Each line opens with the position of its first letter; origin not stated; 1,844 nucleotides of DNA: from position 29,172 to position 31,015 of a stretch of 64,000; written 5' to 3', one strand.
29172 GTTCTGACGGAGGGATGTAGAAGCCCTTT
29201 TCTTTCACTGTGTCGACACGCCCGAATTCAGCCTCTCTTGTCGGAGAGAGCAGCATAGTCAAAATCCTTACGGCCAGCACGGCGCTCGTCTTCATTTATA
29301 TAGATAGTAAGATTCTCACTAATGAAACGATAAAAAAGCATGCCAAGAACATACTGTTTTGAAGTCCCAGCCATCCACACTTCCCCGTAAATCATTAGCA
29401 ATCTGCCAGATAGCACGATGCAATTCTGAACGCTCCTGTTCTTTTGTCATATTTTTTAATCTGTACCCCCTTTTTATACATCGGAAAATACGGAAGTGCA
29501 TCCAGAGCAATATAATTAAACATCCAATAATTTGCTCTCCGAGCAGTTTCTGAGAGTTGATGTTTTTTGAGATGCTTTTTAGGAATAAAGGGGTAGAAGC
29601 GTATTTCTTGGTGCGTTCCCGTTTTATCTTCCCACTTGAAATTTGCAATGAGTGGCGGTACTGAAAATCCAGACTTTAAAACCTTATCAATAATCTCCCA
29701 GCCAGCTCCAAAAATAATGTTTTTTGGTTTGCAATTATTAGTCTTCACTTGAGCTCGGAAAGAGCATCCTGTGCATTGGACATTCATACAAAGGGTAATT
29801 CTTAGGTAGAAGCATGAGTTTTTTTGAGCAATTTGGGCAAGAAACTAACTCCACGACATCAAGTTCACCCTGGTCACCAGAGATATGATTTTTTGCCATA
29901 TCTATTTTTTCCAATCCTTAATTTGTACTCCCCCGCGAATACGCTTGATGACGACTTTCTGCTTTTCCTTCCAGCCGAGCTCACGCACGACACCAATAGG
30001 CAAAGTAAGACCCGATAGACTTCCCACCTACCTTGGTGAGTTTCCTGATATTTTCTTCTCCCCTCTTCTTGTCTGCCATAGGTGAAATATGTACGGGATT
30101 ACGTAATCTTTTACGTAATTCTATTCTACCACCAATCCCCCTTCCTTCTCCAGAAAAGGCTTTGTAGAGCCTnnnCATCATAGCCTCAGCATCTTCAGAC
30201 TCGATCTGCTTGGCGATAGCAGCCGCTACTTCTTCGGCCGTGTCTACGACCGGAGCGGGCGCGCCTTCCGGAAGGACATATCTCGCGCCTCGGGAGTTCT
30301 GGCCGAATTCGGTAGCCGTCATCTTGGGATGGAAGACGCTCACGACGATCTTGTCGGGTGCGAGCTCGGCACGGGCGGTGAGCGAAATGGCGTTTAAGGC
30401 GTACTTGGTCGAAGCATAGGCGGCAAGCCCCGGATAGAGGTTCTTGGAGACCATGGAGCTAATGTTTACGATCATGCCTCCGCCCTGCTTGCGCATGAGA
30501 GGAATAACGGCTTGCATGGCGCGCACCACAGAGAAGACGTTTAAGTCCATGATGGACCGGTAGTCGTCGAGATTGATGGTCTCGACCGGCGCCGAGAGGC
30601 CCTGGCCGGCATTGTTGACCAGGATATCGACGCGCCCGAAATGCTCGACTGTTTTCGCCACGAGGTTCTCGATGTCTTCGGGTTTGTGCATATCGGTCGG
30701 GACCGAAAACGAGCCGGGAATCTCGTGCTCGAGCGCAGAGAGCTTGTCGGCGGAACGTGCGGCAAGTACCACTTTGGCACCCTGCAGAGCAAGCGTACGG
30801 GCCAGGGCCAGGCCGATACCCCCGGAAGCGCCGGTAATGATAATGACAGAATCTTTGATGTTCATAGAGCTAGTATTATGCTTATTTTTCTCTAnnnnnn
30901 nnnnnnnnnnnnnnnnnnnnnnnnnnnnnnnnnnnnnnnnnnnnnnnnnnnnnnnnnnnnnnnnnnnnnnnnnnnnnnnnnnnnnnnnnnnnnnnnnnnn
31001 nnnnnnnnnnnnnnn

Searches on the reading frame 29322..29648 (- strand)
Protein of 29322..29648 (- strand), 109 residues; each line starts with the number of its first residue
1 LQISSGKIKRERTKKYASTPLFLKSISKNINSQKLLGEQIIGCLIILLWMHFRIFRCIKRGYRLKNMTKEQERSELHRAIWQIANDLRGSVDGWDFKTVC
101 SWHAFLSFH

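Call 52: search_protein_families(library=pfam, proteins=[window:29322-29648:-], max_evalue=0.01)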
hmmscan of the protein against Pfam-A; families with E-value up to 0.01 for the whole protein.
window:29322-29648:- (109 aa): 1 family
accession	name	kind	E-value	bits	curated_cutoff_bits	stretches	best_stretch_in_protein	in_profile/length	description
PF12161.14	HsdM_N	-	0.002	19.2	24.5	0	76-105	1-30/135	HsdM N-terminal domain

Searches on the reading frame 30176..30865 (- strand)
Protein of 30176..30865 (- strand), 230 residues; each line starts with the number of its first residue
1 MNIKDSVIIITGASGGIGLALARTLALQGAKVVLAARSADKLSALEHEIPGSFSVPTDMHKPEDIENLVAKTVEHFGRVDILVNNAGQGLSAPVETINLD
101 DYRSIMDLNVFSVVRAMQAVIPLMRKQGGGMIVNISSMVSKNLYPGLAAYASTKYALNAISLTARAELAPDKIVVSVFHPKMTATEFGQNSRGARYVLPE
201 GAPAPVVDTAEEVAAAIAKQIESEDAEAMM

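Call 21: find_encoding_contigs(protein=window:30176-30865:-, flank=10000, max_places=10)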
Protein window:30176-30865:- (230 aa): 1 contig read that carries it; 1 place shown.
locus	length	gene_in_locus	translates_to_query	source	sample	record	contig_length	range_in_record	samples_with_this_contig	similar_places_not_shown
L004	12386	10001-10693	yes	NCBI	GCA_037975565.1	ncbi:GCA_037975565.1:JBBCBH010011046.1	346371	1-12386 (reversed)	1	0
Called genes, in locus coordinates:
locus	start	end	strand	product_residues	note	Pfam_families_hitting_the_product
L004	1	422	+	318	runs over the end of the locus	PF00271:Helicase_C, PF12344:UvrB, PF02151:UVR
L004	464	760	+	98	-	-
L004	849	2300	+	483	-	PF00005:ABC_tran (faint), PF17760:UvrA_inter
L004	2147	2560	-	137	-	-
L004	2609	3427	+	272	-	PF00005:ABC_tran (weak)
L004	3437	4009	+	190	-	PF09335:VTT_dom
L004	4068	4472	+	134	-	-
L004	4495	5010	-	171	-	PF06210:DUF1003 (weak)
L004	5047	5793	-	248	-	-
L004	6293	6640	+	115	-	-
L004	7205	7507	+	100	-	-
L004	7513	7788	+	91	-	PF06983:3-dmu-9_3-mt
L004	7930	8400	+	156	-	PF06983:3-dmu-9_3-mt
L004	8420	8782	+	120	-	-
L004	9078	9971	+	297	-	-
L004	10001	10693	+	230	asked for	PF00106:adh_short, PF08659:KR, PF13460:NAD_binding_10 (weak), PF13561:adh_short_C2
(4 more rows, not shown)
